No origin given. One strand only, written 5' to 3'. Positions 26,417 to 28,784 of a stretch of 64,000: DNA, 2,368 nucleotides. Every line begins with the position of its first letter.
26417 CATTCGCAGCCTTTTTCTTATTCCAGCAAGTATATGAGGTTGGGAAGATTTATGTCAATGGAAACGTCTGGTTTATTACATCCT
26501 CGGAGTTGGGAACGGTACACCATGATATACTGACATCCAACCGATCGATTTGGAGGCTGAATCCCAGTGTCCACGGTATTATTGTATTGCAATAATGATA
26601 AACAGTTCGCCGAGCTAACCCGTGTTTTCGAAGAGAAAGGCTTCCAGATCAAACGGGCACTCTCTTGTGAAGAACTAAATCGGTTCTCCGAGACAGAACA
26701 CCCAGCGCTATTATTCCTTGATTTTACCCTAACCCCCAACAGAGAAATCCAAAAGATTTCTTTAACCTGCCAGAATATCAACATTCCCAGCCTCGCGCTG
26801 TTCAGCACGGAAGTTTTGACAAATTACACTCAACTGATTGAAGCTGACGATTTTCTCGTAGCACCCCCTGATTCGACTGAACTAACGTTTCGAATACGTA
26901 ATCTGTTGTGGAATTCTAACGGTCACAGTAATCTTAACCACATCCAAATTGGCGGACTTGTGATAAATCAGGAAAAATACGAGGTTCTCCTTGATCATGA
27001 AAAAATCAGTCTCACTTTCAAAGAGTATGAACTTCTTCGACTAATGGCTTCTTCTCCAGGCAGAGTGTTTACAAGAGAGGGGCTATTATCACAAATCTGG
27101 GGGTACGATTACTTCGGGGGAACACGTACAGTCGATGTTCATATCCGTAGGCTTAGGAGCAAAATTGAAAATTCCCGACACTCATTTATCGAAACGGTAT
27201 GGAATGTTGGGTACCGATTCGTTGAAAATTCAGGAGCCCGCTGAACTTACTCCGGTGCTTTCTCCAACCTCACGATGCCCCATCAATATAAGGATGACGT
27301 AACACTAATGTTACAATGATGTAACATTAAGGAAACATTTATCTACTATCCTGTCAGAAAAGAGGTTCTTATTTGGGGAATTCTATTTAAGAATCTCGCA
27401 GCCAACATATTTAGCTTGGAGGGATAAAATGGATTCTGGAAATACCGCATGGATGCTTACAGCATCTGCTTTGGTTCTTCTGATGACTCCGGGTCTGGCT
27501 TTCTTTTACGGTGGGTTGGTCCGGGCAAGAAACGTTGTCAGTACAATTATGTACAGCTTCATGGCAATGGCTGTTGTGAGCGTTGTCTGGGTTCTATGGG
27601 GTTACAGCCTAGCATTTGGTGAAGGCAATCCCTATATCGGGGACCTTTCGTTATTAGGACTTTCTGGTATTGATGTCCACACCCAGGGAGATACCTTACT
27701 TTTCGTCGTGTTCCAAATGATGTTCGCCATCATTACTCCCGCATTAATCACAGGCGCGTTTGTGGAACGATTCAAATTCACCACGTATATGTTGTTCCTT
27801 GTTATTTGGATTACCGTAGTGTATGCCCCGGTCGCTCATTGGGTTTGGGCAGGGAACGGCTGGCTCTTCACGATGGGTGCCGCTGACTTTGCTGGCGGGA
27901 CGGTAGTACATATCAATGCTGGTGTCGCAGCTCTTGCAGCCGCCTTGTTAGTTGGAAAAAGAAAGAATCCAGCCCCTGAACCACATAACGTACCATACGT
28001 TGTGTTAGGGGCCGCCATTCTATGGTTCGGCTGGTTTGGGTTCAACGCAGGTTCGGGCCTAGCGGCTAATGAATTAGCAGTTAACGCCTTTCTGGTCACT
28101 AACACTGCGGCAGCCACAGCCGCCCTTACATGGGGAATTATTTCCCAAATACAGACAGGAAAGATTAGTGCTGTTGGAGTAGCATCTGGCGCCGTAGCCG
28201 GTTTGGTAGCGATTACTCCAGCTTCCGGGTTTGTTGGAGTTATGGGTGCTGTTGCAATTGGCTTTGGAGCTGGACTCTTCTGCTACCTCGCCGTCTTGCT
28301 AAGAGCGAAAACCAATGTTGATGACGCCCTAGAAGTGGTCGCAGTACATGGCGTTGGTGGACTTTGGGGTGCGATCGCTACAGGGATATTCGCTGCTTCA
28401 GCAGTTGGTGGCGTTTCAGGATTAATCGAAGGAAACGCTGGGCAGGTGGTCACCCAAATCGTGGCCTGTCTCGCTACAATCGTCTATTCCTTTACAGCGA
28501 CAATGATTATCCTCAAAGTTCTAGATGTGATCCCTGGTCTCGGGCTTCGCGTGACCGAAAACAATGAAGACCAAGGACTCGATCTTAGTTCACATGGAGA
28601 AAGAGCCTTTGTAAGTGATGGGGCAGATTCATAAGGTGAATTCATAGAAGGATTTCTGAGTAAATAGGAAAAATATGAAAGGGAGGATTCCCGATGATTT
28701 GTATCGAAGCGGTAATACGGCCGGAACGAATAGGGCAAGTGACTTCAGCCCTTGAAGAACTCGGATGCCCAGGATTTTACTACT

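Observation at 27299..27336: Perfectly phased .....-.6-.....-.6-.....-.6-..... operator upstream of amt, matching actinobacterial GlnR-box architecture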

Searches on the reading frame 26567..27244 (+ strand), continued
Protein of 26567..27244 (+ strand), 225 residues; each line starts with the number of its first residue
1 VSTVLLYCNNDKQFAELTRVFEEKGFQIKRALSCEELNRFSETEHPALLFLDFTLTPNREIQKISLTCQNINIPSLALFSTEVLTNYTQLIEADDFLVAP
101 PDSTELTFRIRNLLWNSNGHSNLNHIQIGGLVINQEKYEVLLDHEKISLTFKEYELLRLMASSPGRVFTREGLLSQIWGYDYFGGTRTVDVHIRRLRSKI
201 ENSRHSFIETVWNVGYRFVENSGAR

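Call 46: find_encoding_contigs(protein=P0012, flank=8000, max_places=2)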
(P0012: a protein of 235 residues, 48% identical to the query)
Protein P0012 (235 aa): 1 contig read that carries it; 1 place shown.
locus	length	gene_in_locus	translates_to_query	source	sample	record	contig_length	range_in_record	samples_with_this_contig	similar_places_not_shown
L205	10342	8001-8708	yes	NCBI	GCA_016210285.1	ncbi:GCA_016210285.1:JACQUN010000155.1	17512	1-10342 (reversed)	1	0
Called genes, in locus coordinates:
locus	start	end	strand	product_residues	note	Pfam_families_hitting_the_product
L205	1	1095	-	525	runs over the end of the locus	PF07969:Amidohydro_3, PF01979:Amidohydro_1 (weak)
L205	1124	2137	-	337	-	PF00044:Gp_dh_N, PF02800:Gp_dh_C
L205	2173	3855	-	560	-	PF03235:GmrSD_N, PF07510:GmrSD_C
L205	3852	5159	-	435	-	PF03952:Enolase_N, PF00113:Enolase_C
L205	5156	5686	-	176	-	PF18306:LDcluster4, PF03641:Lysine_decarbox (faint)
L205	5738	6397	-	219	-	PF03205:MobB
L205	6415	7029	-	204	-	PF12804:NTP_transf_3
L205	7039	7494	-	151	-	PF09719:C_GCAxxG_C_C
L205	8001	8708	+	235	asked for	PF00072:Response_reg (faint), PF00486:Trans_reg_C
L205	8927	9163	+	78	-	-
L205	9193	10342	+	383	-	PF03951:Gln-synt_N, PF00120:Gln-synt_C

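Call 47: find_encoding_contigs(protein=P0022, flank=8000, max_places=2)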
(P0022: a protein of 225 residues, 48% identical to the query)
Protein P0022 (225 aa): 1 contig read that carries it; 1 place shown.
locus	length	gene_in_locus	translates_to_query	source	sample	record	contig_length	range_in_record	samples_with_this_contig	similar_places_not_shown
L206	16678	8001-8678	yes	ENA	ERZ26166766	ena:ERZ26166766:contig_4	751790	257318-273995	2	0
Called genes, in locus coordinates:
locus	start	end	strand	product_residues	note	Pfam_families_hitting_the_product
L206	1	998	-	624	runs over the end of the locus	-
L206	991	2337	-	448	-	PF05496:RuvB_N, PF00004:AAA, PF07728:AAA_5 (faint), PF16193:AAA_assoc_2, PF12002:MgsA_C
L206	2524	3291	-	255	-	PF00561:Abhydrolase_1 (weak), PF12697:Abhydrolase_6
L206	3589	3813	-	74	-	-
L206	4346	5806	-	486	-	PF04715:, PF00425:Chorismate_bind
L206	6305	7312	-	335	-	PF00579:tRNA-synt_1b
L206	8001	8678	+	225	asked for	PF00486:Trans_reg_C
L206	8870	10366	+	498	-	PF03951:Gln-synt_N, PF00120:Gln-synt_C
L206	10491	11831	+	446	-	PF16952:Gln-synt_N_2 (faint), PF03951:Gln-synt_N, PF00120:Gln-synt_C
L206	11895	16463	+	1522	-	PF00310:GATase_2, PF04898:Glu_syn_central, PF01645:Glu_synthase, PF01493:GXGXG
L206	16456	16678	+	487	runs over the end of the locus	PF14691:Fer4_20, PF00070:Pyr_redox (weak), PF00890:FAD_binding_2 (weak), PF01266:DAO (weak), PF01494:FAD_binding_3 (weak), PF07992:Pyr_redox_2, PF12831:FAD_oxidored, PF13450:NAD_binding_8, +5 more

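Call 48: find_encoding_contigs(protein=P0104, flank=8000, max_places=3)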
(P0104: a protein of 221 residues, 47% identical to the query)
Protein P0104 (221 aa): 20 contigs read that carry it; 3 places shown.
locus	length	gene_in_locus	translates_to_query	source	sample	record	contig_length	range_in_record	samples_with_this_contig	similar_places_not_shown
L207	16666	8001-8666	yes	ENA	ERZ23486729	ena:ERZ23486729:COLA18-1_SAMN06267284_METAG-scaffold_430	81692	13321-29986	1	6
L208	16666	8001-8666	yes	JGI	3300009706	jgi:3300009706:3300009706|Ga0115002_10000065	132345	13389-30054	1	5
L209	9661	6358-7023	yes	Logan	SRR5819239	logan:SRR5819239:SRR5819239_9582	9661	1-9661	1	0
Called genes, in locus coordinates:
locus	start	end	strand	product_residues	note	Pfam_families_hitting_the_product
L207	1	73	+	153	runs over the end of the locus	-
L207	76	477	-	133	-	PF01713:Smr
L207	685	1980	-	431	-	PF00464:SHMT, PF00155:Aminotran_1_2, PF01212:Beta_elim_lyase (weak)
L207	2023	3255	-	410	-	PF00291:PALP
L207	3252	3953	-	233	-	PF00697:PRAI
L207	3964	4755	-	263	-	PF00218:IGPS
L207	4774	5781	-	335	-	PF02885:Glycos_trans_3N, PF00591:Glycos_transf_3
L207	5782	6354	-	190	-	PF00117:GATase, PF07722:Peptidase_C26 (faint)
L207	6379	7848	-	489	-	PF04715:, PF00425:Chorismate_bind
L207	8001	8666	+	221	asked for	PF00486:Trans_reg_C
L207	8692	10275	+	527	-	PF02652:Lactate_perm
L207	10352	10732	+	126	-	PF00507:Oxidored_q4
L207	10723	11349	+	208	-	PF01058:Oxidored_q6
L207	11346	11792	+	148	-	PF00329:Complex1_30kDa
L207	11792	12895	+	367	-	PF00346:Complex1_49kDa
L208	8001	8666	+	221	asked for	PF00486:Trans_reg_C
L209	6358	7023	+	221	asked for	PF00486:Trans_reg_C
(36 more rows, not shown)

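Call 49: find_encoding_contigs(protein=P0034, flank=8000, max_places=2)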
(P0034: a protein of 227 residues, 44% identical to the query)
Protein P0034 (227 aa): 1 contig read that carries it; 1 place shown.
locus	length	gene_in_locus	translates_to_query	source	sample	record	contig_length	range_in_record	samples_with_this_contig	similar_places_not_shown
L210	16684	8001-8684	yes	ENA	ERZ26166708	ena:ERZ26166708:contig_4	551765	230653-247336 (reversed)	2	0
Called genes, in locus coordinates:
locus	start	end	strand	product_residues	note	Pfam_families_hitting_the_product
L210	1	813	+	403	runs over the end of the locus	PF00579:tRNA-synt_1b, PF22421:SYY_C-terminal, PF01479:S4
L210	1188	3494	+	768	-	PF01293:PEPCK_ATP (faint)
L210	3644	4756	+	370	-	PF00266:Aminotran_5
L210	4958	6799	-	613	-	PF06480:FtsH_ext, PF00004:AAA, PF17862:AAA_lid_3, PF01434:Peptidase_M41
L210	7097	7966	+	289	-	PF00581:Rhodanese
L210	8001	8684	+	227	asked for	PF00486:Trans_reg_C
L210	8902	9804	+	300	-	PF01063:Aminotran_4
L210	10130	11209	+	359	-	PF00676:E1_dh, PF02775:TPP_enzyme_C (faint), PF13292:DXP_synthase_N (weak)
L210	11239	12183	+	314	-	PF02779:Transket_pyr, PF02780:Transketolase_C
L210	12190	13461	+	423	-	PF00364:Biotin_lipoyl, PF25919:BSH_CusB (weak), PF02817:E3_binding, PF00198:2-oxoacid_dh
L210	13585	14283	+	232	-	PF21948:LplA-B_cat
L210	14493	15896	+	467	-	PF08811:DUF1800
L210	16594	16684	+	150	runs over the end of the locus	-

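Call 66: predict_structure(alignment_id=A1)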
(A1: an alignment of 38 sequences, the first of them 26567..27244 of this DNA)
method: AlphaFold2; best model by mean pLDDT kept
length: 225 residues; sequences in the alignment: 38
mean_pLDDT: 86.6   pTM: 0.54
mean pLDDT of the five models: 86.6, 85.6, 83.8, 83.5, 82.7
residues with pLDDT >= 90: 113; 70-90: 90; 50-70: 14; < 50: 8
segments of 3 or more residues with pLDDT < 50: 119-122, 222-225
pLDDT, mean of each block of 10 residues (from residue 1): 91 93 92 93 90 90 87 90 77 85 88 68 71 90 94 94 90 87 81 95 90 91 45
secondary structure, 60 per line:
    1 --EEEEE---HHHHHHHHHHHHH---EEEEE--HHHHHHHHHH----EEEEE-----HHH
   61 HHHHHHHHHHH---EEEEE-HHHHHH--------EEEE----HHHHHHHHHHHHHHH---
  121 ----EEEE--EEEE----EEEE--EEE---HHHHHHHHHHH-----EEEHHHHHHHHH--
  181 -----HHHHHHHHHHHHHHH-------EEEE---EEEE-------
elements in order: E3-7 H11-23 E27-31 H34-43 E48-52 H58-71 E75-79 H81-86 E95-98 H103-117 E125-128 E131-134 E139-142 E145-147 H151-161 E167-169 H170-178 H186-200 E208-211 E215-218

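Call 69: fold_search(model_id=the predicted structure, library=pdb)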
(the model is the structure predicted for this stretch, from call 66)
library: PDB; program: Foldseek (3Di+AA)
matches with E <= 10: 1783; with E <= 0.001: 475
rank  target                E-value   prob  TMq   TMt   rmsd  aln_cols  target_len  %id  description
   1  5ed4_F                1.7e-16  1.00  0.42  0.44  11.8       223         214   24  Structure of a PhoP-DNA complex (released 2016-04-27)
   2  8hih_N                9.9e-16  1.00  0.45  0.46  10.0       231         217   30  Cryo-EM structure of Mycobacterium tuberculosis transcription initiation complex with transcription factor GlnR (released 2023-06-07)
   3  9dvt_R                2.5e-15  1.00  0.43  0.41  14.5       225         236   25  Cryo-EM structure of RpaA bound to PkaiBC DNA and the CTD of the alpha subunit of RNAP from the cyanobacterium Synecho (released 2025-10-15)
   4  4kfc_B                3.1e-15  1.00  0.46  0.46  10.3       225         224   25  Crystal structure of a hyperactive mutant of response regulator KdpE complexed to its promoter DNA (released 2014-02-19)
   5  5ed4_B                3.5e-15  1.00  0.41  0.43  11.2       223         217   23  Structure of a PhoP-DNA complex (released 2016-04-27)
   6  4kny_B                5.4e-15  1.00  0.46  0.46  10.3       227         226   24  Crystal structure of the response regulator KdpE complexed to DNA in an active-like conformation (released 2014-02-19)
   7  5ed4_E                6.1e-15  1.00  0.42  0.42  11.6       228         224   23  Structure of a PhoP-DNA complex (released 2016-04-27)
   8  2gwr                  7.4e-15  1.00  0.44  0.44  11.8       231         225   26  Crystal structure of the response regulator protein mtrA from Mycobacterium Tuberculosis (released 2006-05-23)
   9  3r0j_B                7.8e-15  1.00  0.43  0.44  14.2       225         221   23  Structure of PhoP from Mycobacterium tuberculosis (released 2011-07-13)
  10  1ys6_B                1.1e-14  1.00  0.47  0.47  13.2       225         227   26  Crystal structure of the response regulatory protein PrrA from Mycobacterium Tuberculosis (released 2006-02-07)
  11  9dvt_S                1.2e-14  1.00  0.43  0.42  13.6       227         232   25  Cryo-EM structure of RpaA bound to PkaiBC DNA and the CTD of the alpha subunit of RNAP from the cyanobacterium Synecho (released 2025-10-15)
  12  1kgs                  1.5e-14  1.00  0.47  0.48  13.0       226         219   26  Crystal Structure at 1.50 A of an OmpR/PhoB Homolog from Thermotoga maritima (released 2001-12-05)
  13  5ed4_A                1.7e-14  1.00  0.41  0.42  11.5       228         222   22  Structure of a PhoP-DNA complex (released 2016-04-27)
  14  8uvk_B                1.9e-14  1.00  0.44  0.45  16.1       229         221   21  CosR DNA bound form II (released 2024-01-31)
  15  1p2f                  2.3e-14  1.00  0.44  0.45  12.4       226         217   24  Crystal Structure Analysis of Response Regulator DrrB, a Thermotoga maritima OmpR/PhoB Homolog (released 2003-04-29)
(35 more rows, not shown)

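Call 78: find_encoding_contigs(protein=P0072, flank=5000, max_places=3)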
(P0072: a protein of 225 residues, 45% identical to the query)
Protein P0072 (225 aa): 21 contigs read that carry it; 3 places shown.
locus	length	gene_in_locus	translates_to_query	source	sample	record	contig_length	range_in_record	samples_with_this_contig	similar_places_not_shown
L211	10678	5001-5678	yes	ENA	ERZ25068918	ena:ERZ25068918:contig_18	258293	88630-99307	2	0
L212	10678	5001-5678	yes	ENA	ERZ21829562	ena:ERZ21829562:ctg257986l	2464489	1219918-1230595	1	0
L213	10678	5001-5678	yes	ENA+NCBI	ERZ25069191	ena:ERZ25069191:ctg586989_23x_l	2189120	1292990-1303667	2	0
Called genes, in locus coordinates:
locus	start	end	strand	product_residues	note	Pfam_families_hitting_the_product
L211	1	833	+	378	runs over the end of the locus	PF00190:Cupin_1 (weak), PF07883:Cupin_2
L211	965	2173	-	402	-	PF00355:Rieske, PF19301:LigXa_C (weak)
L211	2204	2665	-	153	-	PF00903:Glyoxalase, PF18029:Glyoxalase_6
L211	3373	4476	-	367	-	PF00270:DEAD, PF04851:ResIII (weak), PF00271:Helicase_C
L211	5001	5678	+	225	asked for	PF00486:Trans_reg_C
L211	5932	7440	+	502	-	PF03951:Gln-synt_N, PF00120:Gln-synt_C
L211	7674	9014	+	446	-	PF16952:Gln-synt_N_2 (faint), PF03951:Gln-synt_N, PF00120:Gln-synt_C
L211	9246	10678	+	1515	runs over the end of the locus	PF00310:GATase_2, PF04898:Glu_syn_central, PF01645:Glu_synthase, PF01493:GXGXG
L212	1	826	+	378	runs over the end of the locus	PF00190:Cupin_1 (weak), PF07883:Cupin_2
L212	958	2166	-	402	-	PF00355:Rieske, PF19301:LigXa_C (weak)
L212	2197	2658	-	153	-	PF00903:Glyoxalase, PF18029:Glyoxalase_6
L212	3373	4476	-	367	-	PF00270:DEAD, PF04851:ResIII (weak), PF00271:Helicase_C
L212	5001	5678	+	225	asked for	PF00486:Trans_reg_C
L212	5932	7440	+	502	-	PF03951:Gln-synt_N, PF00120:Gln-synt_C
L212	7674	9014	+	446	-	PF16952:Gln-synt_N_2 (faint), PF03951:Gln-synt_N, PF00120:Gln-synt_C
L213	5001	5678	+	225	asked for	PF00486:Trans_reg_C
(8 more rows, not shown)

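Call 79: find_encoding_contigs(protein=P0063, flank=5000, max_places=2)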
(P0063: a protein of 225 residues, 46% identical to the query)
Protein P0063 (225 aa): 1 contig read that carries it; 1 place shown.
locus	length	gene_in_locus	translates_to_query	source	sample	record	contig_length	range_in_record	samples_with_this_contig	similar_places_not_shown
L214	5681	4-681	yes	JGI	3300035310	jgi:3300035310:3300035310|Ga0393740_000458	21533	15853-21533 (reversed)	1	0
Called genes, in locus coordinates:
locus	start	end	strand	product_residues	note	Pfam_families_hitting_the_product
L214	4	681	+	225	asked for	PF00486:Trans_reg_C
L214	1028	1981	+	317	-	PF09754:PAC2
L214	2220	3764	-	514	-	PF00496:SBP_bac_5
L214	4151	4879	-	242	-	PF17645:Amdase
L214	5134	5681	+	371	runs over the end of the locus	PF04909:Amidohydro_2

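Call 80: find_encoding_contigs(protein=P0078, flank=5000, max_places=2)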
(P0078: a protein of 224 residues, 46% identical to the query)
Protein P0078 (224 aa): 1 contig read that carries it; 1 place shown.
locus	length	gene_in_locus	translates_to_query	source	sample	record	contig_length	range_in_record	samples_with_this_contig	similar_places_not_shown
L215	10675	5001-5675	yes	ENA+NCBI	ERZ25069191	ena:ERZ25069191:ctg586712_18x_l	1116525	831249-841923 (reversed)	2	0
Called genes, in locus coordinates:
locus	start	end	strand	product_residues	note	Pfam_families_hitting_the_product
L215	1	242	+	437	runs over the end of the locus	PF00278:Orn_DAP_Arg_deC, PF02784:Orn_Arg_deC_N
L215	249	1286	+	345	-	PF13177:DNA_pol3_delta2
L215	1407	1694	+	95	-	-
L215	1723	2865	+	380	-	PF00586:AIRS, PF02769:AIRS_C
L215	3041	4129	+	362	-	PF01078:Mg_chelatase (faint), PF05496:RuvB_N, PF13191:AAA_16 (faint), PF00004:AAA, PF07728:AAA_5 (weak), PF17864:AAA_lid_4, PF05491:WHD_RuvB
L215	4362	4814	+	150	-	PF02643:DUF192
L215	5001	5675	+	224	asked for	PF00486:Trans_reg_C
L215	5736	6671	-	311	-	PF00291:PALP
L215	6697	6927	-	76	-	PF00899:ThiF (weak)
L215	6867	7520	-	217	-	PF00899:ThiF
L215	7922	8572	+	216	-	PF01386:Ribosomal_L25p, PF14693:Ribosomal_TL5_C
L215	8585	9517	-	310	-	PF00551:Formyl_trans_N, PF02911:Formyl_trans_C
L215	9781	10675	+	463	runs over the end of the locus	PF11638:DnaA_N, PF00308:Bac_DnaA, PF01695:IstB_IS21, PF00004:AAA (weak), PF08299:Bac_DnaA_C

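Call 81: find_encoding_contigs(protein=P0058, flank=5000, max_places=2)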
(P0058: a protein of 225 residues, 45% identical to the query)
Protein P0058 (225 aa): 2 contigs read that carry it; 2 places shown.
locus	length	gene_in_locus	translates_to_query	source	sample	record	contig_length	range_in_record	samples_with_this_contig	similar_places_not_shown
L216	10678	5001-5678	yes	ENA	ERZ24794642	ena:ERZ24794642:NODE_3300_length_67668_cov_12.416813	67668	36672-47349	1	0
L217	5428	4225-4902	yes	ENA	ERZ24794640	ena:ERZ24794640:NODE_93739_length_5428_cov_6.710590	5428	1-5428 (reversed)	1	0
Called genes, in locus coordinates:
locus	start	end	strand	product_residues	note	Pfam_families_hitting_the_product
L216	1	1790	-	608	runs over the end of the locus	PF10592:AIPR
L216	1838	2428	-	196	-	PF00117:GATase, PF07722:Peptidase_C26 (weak)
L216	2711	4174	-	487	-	PF04715:, PF00425:Chorismate_bind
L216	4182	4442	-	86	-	-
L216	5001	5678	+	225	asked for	PF00486:Trans_reg_C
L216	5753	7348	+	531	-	PF02652:Lactate_perm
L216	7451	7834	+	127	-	PF00507:Oxidored_q4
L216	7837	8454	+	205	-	PF01058:Oxidored_q6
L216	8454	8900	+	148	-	PF00329:Complex1_30kDa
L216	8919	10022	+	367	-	PF00346:Complex1_49kDa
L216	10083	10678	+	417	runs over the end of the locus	PF00146:NADHdh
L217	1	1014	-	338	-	?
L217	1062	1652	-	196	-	PF00117:GATase, PF07722:Peptidase_C26 (weak)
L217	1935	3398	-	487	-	PF04715:, PF00425:Chorismate_bind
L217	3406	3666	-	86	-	-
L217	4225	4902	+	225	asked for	PF00486:Trans_reg_C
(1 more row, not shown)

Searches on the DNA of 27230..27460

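Call 62: search_rna_families(source=window, start=27230, end=27460, threshold=evalue, max_evalue=1)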
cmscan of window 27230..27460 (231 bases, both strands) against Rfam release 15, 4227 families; matches with E-value up to 1: 0.
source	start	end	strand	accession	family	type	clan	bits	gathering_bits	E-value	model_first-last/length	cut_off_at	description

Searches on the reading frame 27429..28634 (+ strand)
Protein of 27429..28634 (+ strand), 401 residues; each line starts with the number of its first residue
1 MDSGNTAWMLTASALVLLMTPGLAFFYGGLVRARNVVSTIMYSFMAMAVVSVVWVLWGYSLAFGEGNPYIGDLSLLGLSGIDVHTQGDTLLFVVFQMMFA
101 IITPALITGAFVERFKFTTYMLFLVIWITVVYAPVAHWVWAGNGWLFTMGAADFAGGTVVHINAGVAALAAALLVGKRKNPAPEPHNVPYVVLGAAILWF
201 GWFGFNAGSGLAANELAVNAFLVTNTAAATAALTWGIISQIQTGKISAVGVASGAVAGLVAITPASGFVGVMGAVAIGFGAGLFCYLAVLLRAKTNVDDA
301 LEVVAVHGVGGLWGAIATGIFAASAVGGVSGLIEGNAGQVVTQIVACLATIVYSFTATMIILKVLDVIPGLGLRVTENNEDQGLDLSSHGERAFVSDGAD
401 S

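Call 5: search_protein_families(library=pfam, proteins=[window:27429-28634:+])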
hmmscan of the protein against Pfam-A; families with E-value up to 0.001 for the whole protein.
window:27429-28634:+ (401 aa): 1 family
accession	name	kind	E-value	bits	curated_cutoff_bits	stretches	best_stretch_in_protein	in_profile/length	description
PF00909.26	Ammonium_transp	-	3.6e-126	421.6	23.2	1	7-393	1-398/399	Ammonium Transporter Family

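Call 7: search_protein_families(library=ncbifam, proteins=[window:27429-28634:+], max_evalue=0.01)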
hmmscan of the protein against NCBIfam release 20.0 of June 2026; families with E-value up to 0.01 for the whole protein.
window:27429-28634:+ (401 aa): 3 families
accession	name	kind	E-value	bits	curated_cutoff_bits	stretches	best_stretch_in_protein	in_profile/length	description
TIGR00836.1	amt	subfamily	1.3e-137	459.1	343.3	1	5-393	1-405/406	ammonium transporter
NF007947.0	PRK10666.1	equivalog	4.2e-109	365.3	657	1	2-394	28-426/428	ammonium transporter AmtB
TIGR03644.1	marine_trans_1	hypoth_equivalog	2.4e-57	194.6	514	1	5-394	4-401/404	probable ammonium transporter, marine subtype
